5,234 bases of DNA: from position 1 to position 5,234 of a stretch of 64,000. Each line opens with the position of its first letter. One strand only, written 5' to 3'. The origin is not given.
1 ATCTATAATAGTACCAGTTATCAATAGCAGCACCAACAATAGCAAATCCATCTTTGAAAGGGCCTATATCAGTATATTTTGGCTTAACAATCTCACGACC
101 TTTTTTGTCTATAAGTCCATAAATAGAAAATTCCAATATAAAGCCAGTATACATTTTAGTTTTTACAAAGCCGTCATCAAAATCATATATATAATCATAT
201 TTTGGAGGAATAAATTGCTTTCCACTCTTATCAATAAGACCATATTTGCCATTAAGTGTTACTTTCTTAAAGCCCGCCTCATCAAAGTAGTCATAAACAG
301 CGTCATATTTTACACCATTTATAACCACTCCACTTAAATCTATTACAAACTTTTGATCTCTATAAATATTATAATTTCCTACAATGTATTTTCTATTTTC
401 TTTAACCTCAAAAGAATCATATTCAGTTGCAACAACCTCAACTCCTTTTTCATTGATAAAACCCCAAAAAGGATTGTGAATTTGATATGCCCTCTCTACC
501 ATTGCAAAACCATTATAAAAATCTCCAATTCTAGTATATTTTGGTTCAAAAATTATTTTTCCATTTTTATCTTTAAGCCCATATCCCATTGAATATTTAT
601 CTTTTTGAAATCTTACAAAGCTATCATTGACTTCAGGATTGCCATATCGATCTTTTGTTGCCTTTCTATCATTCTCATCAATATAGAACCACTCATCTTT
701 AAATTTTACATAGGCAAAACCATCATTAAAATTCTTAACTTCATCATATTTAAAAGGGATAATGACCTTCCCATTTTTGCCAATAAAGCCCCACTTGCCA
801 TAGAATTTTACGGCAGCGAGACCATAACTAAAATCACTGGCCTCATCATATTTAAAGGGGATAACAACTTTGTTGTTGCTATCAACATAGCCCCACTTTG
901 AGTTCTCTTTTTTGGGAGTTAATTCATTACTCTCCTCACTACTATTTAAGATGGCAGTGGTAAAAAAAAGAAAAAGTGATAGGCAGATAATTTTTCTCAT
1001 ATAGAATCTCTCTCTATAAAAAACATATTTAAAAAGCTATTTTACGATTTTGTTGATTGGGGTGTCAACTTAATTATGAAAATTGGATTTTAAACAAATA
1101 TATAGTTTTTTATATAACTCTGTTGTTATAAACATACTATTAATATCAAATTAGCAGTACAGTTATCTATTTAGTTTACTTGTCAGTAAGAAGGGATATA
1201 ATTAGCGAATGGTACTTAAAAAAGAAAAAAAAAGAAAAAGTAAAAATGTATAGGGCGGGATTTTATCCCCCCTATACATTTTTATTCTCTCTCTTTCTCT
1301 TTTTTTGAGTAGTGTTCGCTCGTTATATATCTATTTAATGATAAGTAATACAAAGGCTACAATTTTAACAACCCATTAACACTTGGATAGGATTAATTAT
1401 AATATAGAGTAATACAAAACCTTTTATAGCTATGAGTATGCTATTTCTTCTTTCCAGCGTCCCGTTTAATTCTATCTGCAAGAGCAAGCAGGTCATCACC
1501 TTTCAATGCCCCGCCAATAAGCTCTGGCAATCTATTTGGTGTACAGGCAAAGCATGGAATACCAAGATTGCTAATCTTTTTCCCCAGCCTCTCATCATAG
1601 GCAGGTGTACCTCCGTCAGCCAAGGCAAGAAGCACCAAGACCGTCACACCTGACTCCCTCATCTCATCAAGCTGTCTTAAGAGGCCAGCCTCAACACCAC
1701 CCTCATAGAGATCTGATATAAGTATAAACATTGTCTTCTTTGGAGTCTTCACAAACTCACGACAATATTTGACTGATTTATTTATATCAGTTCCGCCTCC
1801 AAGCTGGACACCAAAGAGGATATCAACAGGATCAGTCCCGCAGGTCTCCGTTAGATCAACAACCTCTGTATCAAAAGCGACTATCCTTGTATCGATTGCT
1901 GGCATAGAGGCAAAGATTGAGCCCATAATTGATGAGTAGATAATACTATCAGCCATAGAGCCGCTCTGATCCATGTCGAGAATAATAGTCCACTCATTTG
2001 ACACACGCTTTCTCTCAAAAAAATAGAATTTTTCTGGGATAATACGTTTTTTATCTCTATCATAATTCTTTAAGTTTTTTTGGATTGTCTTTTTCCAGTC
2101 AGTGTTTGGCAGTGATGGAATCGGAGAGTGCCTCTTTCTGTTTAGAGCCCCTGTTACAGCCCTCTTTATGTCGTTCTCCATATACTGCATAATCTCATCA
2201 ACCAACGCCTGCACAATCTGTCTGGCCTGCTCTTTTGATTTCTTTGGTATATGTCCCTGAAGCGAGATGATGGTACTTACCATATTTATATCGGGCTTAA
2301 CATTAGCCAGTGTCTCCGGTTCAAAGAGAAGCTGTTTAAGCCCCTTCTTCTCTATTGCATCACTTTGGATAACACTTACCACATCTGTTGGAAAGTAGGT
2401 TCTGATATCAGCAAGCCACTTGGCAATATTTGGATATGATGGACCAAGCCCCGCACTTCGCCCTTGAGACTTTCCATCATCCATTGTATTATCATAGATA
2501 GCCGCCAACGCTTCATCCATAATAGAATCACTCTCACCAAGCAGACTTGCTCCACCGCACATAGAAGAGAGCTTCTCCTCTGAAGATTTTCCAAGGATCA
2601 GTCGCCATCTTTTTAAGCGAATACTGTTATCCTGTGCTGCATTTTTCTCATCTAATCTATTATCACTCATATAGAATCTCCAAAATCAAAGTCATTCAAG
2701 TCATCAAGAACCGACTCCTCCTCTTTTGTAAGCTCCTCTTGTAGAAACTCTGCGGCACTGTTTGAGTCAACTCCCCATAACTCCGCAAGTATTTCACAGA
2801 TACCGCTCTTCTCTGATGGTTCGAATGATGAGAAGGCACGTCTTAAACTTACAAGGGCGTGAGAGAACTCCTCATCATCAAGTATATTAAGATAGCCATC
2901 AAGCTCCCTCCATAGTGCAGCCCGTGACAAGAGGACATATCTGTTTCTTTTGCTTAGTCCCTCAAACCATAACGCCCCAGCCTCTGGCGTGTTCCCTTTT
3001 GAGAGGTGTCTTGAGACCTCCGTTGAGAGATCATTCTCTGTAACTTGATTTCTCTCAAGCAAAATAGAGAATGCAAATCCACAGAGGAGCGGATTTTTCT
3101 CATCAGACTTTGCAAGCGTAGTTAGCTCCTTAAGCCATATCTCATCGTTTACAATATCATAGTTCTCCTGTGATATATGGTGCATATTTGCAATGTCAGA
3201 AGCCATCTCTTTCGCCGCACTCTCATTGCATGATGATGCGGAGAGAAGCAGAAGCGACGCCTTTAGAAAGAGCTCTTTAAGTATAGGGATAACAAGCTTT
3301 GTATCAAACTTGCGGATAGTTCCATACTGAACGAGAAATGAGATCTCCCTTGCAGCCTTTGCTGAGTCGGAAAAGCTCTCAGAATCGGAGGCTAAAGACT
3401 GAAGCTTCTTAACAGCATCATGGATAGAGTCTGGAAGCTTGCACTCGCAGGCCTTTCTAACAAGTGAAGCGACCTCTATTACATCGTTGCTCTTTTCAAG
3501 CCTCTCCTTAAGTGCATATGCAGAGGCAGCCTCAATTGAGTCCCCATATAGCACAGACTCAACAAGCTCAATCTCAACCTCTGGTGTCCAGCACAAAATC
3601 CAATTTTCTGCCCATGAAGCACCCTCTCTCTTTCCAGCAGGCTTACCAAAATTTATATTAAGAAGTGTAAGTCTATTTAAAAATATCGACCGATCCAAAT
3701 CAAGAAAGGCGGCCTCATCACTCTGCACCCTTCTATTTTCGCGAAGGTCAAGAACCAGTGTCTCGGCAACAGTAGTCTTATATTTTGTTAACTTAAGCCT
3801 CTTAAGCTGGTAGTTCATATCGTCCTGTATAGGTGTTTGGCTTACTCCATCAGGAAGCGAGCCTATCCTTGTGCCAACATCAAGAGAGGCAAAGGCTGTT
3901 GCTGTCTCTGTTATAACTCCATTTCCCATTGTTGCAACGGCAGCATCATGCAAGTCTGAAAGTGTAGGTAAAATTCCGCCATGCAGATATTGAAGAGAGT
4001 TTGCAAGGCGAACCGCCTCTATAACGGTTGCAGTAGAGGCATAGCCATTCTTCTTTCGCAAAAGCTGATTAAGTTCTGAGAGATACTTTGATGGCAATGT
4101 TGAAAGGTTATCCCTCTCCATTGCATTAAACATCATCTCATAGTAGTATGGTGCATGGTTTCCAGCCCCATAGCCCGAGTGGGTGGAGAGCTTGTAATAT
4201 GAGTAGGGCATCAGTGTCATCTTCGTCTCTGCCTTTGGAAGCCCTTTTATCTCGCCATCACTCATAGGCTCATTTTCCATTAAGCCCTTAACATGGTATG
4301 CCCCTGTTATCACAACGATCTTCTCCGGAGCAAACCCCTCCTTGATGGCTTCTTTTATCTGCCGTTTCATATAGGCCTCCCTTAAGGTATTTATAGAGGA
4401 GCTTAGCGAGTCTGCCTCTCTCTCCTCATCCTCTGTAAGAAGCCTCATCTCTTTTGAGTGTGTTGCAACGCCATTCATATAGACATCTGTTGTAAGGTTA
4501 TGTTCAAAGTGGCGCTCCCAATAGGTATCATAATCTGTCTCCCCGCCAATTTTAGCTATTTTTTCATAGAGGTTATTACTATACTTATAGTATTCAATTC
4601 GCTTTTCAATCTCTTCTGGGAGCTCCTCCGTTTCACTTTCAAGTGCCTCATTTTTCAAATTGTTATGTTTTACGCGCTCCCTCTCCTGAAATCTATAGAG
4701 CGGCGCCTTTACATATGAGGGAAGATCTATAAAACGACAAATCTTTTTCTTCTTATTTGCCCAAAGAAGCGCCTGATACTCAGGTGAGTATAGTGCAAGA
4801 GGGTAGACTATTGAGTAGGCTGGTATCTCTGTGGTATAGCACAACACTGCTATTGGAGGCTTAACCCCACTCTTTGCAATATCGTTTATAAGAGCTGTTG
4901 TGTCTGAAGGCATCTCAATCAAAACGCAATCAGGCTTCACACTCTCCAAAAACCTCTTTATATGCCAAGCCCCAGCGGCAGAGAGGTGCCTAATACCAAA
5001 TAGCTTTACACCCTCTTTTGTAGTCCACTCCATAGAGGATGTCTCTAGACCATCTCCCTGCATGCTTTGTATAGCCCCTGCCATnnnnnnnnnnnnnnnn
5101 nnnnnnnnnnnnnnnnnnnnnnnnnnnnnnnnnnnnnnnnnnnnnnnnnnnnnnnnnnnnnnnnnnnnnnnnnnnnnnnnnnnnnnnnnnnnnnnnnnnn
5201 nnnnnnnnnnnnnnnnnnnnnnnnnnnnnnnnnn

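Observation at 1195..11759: Family A arms are swapped and mosaic between copies while loop and outer flanks stay co-oriented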

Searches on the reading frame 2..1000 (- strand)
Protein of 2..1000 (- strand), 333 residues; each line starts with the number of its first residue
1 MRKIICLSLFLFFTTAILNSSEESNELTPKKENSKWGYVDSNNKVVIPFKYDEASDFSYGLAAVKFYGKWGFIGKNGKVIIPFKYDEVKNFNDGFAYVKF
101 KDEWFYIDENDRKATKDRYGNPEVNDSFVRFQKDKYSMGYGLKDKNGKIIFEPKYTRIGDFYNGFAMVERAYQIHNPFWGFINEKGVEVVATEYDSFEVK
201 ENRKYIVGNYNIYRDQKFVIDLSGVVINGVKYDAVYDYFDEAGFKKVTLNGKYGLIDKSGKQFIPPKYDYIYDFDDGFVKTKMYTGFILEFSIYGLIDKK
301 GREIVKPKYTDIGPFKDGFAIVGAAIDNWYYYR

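Call 10: search_protein_families(library=pfam, proteins=[window:2-1000:-])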
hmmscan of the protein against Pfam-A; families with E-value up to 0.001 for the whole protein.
window:2-1000:- (333 aa): 2 families
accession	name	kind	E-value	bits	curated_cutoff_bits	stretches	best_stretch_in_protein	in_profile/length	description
PF14903.11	WG_beta_rep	-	1.3e-58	195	25.6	5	36-70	1-35/35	WG containing repeat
PF20548.3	DUF6762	-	0.00055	20.5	27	1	185-249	13-76/132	Family of unknown function (DUF6762)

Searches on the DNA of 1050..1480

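Call 78: search_rna_families(source=window, start=1050, end=1480, threshold=evalue, max_evalue=1)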
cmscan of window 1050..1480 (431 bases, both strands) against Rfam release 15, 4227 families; matches with E-value up to 1: 21.
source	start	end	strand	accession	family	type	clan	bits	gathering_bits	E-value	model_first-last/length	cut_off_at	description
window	1176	1348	-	RF04128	MIR8562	Gene; miRNA;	-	31.2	211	0.0006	1-242/242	no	MIR8562 microRNA precursor family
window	1227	1298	-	RF03792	MIR6462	Gene; miRNA;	-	28.8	96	0.0039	1-119/119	no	MIR6462 microRNA precursor family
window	1217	1306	-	RF00690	MIR408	Gene; miRNA;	-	28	64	6.5e-05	1-126/126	no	MIR408 microRNA precursor family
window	1228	1297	+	RF03792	MIR6462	Gene; miRNA;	-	25.1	96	0.031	1-119/119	no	MIR6462 microRNA precursor family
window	1218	1302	-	RF00834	mir-268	Gene; miRNA;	-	25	47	0.022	1-89/89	no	mir-268 microRNA precursor family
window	1210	1315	+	RF04164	MIR1507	Gene; miRNA;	-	24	73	0.0034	1-107/107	no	MIR1507 microRNA precursor family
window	1218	1304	+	RF00690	MIR408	Gene; miRNA;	-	23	64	0.0024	1-126/126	no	MIR408 microRNA precursor family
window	1228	1284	+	RF04339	Plastid-psbJ-3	Cis-reg;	CL00152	22.8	61.7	0.15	42-125/125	no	Plastid-psbJ-3 3UTR RNA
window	1239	1306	+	RF02274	AniS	Gene;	-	22.2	50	0.15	1-106/106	no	AniS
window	1217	1310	-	RF02907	patAB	Cis-reg; leader;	-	21.7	92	0.41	1-57/57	no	patAB leader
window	1242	1285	+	RF03210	mir-7359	Gene; miRNA;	-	21.5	90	0.15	1-56/56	no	mir-7359 microRNA precursor family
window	1241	1332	-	RF02029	sraA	Gene; sRNA;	-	21.3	56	0.66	1-95/95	no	sraA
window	1210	1284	+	RF02029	sraA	Gene; sRNA;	-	21.3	56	0.66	1-95/95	no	sraA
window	1232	1293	-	RF00689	MIR390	Gene; miRNA;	-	19.6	77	0.22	1-121/121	no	MIR390 microRNA precursor family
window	1230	1294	-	RF04164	MIR1507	Gene; miRNA;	-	19.3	73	0.093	1-107/107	no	MIR1507 microRNA precursor family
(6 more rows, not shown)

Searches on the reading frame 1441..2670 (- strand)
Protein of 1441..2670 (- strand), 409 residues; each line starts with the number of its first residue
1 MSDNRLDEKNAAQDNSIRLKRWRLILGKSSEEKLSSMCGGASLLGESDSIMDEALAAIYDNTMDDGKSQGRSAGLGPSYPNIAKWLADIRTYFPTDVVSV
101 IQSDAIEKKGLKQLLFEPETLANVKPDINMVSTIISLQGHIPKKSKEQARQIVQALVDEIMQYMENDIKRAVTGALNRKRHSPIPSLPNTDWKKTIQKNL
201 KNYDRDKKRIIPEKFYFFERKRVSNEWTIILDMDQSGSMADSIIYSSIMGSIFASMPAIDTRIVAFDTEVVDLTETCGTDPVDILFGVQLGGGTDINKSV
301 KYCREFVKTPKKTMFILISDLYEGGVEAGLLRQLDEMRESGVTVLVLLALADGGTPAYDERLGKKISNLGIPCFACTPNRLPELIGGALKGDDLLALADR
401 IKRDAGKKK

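Call 10: search_protein_families(library=pfam, proteins=[window:1441-2670:-])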
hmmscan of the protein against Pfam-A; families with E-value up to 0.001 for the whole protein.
window:1441-2670:- (409 aa): 2 families
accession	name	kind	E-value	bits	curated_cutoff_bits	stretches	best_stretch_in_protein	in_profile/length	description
PF05762.20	VWA_CoxE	-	2.1e-47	161.8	26.4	1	166-383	3-220/222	VWA domain containing CoxE-like protein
PF13519.12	VWA_2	-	0.00034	21.6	27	0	233-320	5-105/107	von Willebrand factor type A domain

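Call 61: find_encoding_contigs(protein=window:1441-2670:-, flank=1500, max_places=6)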
Protein window:1441-2670:- (409 aa): 1 contig read that carries it; 1 place shown.
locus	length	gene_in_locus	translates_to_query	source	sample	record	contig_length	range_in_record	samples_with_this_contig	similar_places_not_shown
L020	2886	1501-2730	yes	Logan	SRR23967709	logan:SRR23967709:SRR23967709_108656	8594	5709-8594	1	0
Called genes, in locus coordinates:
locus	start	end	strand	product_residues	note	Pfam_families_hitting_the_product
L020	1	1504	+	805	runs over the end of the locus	PF18934:DUF5682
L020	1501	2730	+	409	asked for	PF05762:VWA_CoxE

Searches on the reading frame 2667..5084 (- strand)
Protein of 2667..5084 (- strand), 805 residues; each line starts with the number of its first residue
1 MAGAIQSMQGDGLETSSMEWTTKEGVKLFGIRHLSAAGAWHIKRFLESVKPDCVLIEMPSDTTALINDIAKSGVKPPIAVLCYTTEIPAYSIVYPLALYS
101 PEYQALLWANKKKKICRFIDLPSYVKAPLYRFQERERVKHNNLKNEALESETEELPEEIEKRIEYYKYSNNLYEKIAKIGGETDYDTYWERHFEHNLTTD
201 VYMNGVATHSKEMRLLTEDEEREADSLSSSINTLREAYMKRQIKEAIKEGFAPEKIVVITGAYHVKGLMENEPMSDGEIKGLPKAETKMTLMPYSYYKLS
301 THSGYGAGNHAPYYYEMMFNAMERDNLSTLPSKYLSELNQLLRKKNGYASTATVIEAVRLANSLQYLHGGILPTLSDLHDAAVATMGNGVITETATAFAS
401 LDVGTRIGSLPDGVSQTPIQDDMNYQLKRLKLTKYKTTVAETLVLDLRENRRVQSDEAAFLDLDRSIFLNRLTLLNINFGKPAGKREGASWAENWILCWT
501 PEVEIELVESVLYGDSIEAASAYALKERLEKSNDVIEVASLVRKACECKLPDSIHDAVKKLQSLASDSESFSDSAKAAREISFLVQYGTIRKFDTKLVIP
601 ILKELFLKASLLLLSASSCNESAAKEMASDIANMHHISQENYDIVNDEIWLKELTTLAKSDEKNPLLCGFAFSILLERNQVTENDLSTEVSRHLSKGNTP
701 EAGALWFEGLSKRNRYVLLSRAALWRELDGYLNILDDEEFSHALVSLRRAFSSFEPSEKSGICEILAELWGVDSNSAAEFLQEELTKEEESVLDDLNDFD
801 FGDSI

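Call 10: search_protein_families(library=pfam, proteins=[window:2667-5084:-])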
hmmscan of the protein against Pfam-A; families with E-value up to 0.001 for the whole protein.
window:2667-5084:- (805 aa): 1 family
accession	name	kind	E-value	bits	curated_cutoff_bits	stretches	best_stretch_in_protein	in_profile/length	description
PF18934.5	DUF5682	-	7.2e-140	468.1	26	1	43-769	2-695/727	Family of unknown function (DUF5682)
